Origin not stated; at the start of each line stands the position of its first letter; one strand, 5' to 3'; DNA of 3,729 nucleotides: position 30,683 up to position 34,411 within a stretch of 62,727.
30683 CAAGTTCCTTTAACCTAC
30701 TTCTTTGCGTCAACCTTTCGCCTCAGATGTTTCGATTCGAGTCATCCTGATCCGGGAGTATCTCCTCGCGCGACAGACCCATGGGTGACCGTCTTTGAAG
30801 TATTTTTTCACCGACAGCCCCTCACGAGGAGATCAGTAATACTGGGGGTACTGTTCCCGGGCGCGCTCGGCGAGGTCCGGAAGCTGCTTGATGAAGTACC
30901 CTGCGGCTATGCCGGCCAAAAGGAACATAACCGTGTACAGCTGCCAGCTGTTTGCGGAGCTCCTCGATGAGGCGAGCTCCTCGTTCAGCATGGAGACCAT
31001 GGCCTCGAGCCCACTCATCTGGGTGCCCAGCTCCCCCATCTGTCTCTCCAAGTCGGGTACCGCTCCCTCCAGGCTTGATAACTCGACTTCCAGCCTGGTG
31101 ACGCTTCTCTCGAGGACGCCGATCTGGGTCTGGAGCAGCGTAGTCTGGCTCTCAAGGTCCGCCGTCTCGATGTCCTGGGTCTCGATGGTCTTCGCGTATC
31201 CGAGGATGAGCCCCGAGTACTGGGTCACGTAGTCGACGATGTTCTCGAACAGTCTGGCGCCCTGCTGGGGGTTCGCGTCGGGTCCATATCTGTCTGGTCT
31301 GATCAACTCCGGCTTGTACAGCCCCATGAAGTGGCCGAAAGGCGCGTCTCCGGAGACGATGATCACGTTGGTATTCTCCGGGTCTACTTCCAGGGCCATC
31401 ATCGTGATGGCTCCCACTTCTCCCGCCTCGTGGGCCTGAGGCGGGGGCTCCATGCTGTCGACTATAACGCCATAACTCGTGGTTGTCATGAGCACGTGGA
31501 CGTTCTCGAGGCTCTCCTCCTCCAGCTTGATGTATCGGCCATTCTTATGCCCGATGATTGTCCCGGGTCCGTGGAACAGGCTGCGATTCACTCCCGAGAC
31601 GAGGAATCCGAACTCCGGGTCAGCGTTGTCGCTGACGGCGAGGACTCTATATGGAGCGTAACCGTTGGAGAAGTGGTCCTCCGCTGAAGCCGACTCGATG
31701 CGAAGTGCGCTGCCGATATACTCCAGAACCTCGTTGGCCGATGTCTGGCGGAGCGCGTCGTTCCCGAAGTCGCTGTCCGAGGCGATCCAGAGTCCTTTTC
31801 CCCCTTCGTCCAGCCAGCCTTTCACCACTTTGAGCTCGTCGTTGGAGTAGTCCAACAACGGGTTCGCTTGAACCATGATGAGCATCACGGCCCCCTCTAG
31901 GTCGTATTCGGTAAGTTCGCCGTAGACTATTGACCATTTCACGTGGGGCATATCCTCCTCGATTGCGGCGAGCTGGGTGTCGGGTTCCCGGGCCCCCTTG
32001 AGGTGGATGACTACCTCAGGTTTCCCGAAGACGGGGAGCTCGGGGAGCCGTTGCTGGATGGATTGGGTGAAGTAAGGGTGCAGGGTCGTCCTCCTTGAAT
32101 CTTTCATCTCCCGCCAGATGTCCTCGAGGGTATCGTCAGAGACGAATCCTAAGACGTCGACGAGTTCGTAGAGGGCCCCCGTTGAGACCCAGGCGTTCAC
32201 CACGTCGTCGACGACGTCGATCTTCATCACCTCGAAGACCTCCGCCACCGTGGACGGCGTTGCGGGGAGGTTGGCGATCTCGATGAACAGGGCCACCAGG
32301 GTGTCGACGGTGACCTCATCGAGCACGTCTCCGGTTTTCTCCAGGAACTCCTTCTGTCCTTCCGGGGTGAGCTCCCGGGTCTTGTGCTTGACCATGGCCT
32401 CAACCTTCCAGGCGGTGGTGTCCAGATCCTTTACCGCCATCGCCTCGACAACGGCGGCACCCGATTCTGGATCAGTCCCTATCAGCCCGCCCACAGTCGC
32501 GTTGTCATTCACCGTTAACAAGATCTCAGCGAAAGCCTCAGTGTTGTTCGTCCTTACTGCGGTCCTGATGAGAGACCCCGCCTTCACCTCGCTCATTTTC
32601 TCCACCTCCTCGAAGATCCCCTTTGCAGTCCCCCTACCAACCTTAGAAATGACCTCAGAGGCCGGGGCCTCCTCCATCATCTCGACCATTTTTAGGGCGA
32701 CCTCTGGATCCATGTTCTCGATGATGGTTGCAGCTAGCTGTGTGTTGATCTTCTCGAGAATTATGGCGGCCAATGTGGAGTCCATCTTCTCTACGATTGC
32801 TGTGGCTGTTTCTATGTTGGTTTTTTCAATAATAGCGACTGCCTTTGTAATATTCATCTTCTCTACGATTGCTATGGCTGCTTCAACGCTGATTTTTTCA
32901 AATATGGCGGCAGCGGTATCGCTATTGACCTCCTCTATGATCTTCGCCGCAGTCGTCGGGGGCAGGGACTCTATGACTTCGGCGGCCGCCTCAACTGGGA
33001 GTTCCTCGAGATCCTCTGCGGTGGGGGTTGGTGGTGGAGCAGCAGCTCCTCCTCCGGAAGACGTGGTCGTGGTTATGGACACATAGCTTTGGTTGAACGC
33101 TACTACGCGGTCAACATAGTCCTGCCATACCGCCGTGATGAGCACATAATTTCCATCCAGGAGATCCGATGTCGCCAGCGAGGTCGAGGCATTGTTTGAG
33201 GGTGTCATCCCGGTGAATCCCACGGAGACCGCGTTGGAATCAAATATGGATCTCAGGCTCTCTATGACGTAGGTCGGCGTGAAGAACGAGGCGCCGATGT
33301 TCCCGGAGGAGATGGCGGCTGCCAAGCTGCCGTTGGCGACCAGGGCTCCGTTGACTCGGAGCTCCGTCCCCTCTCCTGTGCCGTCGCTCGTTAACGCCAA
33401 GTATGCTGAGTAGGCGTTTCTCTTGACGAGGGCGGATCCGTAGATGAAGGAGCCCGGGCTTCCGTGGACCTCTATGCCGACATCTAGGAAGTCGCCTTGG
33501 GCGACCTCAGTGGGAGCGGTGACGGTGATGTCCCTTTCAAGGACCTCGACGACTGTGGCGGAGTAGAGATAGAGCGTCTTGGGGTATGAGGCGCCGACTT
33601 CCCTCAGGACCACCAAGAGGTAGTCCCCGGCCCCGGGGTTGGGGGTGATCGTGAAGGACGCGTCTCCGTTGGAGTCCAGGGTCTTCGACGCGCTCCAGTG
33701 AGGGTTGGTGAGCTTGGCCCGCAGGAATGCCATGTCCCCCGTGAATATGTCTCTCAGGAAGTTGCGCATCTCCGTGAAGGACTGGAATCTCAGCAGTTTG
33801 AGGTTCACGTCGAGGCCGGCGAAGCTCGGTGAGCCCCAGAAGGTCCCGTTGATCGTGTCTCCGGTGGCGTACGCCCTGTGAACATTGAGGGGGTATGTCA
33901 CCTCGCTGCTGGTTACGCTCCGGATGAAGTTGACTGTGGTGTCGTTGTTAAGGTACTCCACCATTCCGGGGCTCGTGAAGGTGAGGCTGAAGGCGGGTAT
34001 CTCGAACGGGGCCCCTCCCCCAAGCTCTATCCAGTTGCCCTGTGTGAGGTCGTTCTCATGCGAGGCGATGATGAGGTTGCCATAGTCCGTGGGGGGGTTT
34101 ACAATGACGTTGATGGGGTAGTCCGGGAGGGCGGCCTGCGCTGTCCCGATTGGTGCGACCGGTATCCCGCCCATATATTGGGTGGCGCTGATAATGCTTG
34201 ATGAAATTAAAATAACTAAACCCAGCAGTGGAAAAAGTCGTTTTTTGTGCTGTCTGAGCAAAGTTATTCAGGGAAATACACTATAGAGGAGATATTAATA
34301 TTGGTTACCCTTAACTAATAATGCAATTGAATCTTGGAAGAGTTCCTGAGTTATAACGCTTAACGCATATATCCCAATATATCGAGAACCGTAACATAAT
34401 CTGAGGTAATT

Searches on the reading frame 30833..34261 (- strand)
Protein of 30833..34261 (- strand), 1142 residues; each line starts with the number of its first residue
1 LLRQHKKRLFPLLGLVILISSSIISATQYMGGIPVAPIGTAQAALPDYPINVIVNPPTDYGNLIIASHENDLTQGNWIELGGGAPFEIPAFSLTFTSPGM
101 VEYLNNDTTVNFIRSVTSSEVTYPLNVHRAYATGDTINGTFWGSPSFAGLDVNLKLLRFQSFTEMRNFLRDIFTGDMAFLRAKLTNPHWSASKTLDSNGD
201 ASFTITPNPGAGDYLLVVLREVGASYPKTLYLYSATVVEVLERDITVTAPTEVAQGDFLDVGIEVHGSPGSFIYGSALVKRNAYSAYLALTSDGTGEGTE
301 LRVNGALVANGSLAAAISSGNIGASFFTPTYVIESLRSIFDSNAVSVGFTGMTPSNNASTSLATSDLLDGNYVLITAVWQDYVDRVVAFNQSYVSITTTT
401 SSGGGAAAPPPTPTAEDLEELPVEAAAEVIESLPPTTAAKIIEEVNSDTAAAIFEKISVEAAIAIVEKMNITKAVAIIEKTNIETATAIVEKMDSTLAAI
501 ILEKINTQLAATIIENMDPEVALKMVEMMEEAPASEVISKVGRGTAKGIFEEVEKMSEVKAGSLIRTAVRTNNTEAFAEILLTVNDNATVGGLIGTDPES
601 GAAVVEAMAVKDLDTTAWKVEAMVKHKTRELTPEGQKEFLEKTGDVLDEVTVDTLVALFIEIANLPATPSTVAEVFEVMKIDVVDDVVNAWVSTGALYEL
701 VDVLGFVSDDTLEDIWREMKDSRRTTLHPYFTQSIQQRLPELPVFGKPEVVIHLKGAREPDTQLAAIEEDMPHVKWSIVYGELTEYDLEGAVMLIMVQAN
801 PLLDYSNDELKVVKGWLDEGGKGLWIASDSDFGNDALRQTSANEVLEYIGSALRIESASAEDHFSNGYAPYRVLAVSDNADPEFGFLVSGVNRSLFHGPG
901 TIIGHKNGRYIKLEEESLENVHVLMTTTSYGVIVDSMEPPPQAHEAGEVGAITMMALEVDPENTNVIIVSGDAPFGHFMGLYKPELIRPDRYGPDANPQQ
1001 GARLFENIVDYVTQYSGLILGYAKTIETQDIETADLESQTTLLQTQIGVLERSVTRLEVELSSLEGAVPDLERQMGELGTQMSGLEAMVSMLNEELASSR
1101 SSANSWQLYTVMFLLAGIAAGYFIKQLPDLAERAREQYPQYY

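Call 3: search_protein_families(library=pfam, proteins=[window:30833-34261:-], max_evalue=1)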
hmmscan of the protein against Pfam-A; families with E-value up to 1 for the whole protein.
window:30833-34261:- (1142 aa): 10 families
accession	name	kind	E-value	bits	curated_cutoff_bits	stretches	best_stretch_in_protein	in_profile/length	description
PF03448.22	MgtE_N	-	9.7e-16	58.6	25.9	2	414-494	6-86/102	MgtE intracellular N domain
PF14841.11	FliG_M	-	0.0082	16.8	25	0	498-527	16-45/76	FliG middle domain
PF11932.13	DUF3450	-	0.015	15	32.6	1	1033-1093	39-99/241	Protein of unknown function (DUF3450)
PF04102.17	SlyX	-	0.026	15.6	30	1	1051-1104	2-55/67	SlyX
PF10473.14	CENP-F_leu_zip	-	0.051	14.1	34.5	1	1030-1097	46-111/140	Leucine-rich repeats of kinetochore protein Cenp-F/LEK1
PF23991.1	DUF7310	-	0.054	14.4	40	1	1032-1077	24-69/83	Coiled-coil region of unknown function (DUF7310)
PF24555.1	CC4_CEP85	-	0.057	14.3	27.3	1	1023-1082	15-74/85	Centrosomal protein of 85 kDa-like, CC4 coiled-coil domain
PF16454.10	PI3K_P85_iSH2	-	0.13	12.3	31.5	1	1026-1085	76-135/161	Phosphatidylinositol 3-kinase regulatory subunit P85 inter-SH2 domain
PF01706.21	FliG_C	-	0.16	12.7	23.3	0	415-477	21-83/108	FliG C-terminal domain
PF08614.16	ATG16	-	0.28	11.8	33.7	1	1033-1097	76-140/200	Autophagy protein 16 (ATG16)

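Call 4: search_protein_families(library=ncbifam, proteins=[window:30833-34261:-], max_evalue=1)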
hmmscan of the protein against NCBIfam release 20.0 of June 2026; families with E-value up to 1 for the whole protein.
window:30833-34261:- (1142 aa): 5 families
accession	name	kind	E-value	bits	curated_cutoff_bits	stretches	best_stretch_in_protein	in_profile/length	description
TIGR04279.1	TIGR04279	domain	8.9e-39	133.7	35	1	77-396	1-316/316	TIGR04279 domain-containing protein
TIGR00400.1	mgtE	equivalog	0.0006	18.7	232.75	2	423-520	20-117/450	magnesium transporter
TIGR04211.1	SH3_and_anchor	equivalog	0.0041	16.7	65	1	1026-1136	82-193/198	TIGR04211 family SH3 domain-containing protein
NF052682.1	morpho_FcmC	equivalog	0.18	12.1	90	1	1039-1093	61-116/159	filament morphology membrane protein FcmC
NF038218.1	IcmG_DotF_IVB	equivalog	0.34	10.5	200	1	1026-1098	105-177/266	type IVB secretion system protein IcmG/DotF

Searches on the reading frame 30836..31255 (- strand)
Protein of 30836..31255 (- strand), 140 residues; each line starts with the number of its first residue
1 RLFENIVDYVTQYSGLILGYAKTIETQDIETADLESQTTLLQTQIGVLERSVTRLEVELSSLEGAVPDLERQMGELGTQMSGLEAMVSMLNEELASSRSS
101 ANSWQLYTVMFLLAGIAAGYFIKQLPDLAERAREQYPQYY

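Call 77: search_protein_families(library=ncbifam, proteins=[window:30836-31255:-], max_evalue=1)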
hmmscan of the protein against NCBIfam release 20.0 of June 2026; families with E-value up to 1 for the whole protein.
window:30836-31255:- (140 aa): 17 families
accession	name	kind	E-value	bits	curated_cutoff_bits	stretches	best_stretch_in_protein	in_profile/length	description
NF040788.1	S-lay_SlaB_Mtsph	equivalog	1.6e-05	24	700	1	26-103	306-382/416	S-layer protein SlaB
TIGR04211.1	SH3_and_anchor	equivalog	8.7e-05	22.2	65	1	24-135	82-194/198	TIGR04211 family SH3 domain-containing protein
TIGR02168.1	SMC_prok_B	equivalog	0.00075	17.3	567.35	1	22-100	749-827/1181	chromosome segregation protein SMC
NF038218.1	IcmG_DotF_IVB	equivalog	0.002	17.8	200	1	24-96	105-177/266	type IVB secretion system protein IcmG/DotF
NF045487.1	ASRP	equivalog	0.0022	16.7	300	1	22-95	369-463/593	archaea-specific SMC-related protein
TIGR02169.1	SMC_prok_A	equivalog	0.0039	14.9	729.4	1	26-100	845-919/1165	chromosome segregation protein SMC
TIGR04523.1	Mplasa_alph_rch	subfamily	0.0067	14.4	270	1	24-99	449-524/745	helix-rich protein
NF052682.1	morpho_FcmC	equivalog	0.0068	16.7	90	1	37-93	61-118/159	filament morphology membrane protein FcmC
NF006542.0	PRK09039.1-1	equivalog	0.011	14.7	388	1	22-103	46-120/627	peptidoglycan -binding protein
NF053852.1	vesicle_Bd0635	exception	0.014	15.1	250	1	17-63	76-122/223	CpoB-like predatory vesicle lipoprotein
NF052320.1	Cbp1_fam_LP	subfamily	0.015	14.8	90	1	24-96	111-178/286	Cbp1 family collagen-binding glycoprotein adhesin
NF046104.1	PptglHdxlasePcsB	equivalog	0.017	14.3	450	1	22-102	32-112/400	peptidoglycan hydrolase PcsB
TIGR04383.1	acidic_w_LPXTA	equivalog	0.036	13.3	50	1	30-122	121-210/320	processed acidic surface protein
NF047685.1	TeichurnBiosyTuaF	equivalog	0.077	12.7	340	1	27-128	121-221/225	teichuronic acid biosynthesis protein TuaF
NF002572.0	PRK02224.1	equivalog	0.095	10.9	1087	1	18-100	345-427/888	DNA double-strand break repair ATPase Rad50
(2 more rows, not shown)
